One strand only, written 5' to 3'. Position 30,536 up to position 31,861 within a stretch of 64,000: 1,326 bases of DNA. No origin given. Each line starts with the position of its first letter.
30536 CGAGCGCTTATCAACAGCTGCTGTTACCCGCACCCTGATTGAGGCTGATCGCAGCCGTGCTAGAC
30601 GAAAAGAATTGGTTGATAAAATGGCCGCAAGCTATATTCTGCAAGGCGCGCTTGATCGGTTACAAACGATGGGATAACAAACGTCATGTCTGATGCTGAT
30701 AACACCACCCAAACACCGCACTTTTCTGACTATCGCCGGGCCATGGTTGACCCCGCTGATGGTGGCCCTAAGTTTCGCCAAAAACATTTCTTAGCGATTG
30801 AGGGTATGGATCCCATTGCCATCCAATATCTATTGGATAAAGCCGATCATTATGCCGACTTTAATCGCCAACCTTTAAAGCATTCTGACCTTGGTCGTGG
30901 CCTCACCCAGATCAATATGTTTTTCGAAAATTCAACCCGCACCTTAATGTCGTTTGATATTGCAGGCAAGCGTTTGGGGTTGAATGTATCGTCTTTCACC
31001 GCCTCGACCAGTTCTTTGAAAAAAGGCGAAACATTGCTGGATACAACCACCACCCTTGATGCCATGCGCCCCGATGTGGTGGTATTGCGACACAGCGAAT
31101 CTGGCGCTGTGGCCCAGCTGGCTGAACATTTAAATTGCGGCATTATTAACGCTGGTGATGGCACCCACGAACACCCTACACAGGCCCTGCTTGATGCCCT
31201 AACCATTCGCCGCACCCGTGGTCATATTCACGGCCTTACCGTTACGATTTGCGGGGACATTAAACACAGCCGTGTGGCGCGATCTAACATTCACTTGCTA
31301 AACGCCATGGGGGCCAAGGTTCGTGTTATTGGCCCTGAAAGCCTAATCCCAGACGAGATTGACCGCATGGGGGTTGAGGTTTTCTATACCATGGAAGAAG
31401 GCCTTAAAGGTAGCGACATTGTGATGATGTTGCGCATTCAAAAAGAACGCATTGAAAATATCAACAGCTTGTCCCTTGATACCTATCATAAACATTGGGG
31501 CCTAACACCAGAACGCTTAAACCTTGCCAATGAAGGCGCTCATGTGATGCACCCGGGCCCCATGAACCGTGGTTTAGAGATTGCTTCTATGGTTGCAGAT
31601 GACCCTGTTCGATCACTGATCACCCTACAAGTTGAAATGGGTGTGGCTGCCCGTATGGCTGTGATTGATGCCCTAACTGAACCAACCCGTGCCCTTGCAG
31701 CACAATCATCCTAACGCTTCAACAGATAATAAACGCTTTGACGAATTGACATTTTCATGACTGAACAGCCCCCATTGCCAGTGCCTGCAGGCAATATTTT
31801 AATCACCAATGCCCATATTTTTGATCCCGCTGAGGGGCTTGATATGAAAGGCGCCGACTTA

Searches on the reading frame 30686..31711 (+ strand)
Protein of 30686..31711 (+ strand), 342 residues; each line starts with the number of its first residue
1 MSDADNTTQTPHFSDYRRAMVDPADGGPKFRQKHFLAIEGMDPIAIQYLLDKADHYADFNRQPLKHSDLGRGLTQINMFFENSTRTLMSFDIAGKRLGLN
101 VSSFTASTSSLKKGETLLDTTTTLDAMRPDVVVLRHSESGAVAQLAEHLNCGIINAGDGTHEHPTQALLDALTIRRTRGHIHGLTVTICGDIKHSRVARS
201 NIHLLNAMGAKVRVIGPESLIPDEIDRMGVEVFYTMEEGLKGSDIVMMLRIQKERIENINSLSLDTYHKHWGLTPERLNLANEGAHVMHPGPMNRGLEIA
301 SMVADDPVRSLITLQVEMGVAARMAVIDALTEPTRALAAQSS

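Call 56: list_cluster_members(proteins=[window:30686-31711:+, window:27089-28252:-, window:21219-22163:-, window:30213-30674:+])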
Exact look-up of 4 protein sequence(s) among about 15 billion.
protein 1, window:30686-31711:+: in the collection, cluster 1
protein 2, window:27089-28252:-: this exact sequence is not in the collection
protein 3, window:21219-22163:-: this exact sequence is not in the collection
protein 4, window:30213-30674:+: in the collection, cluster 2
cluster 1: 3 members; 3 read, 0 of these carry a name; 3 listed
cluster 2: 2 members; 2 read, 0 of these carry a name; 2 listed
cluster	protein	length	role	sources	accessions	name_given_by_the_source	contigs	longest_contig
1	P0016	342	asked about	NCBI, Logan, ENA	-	-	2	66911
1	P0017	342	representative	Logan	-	-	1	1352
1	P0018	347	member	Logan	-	-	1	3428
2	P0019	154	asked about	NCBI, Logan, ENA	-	-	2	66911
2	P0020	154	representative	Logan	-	-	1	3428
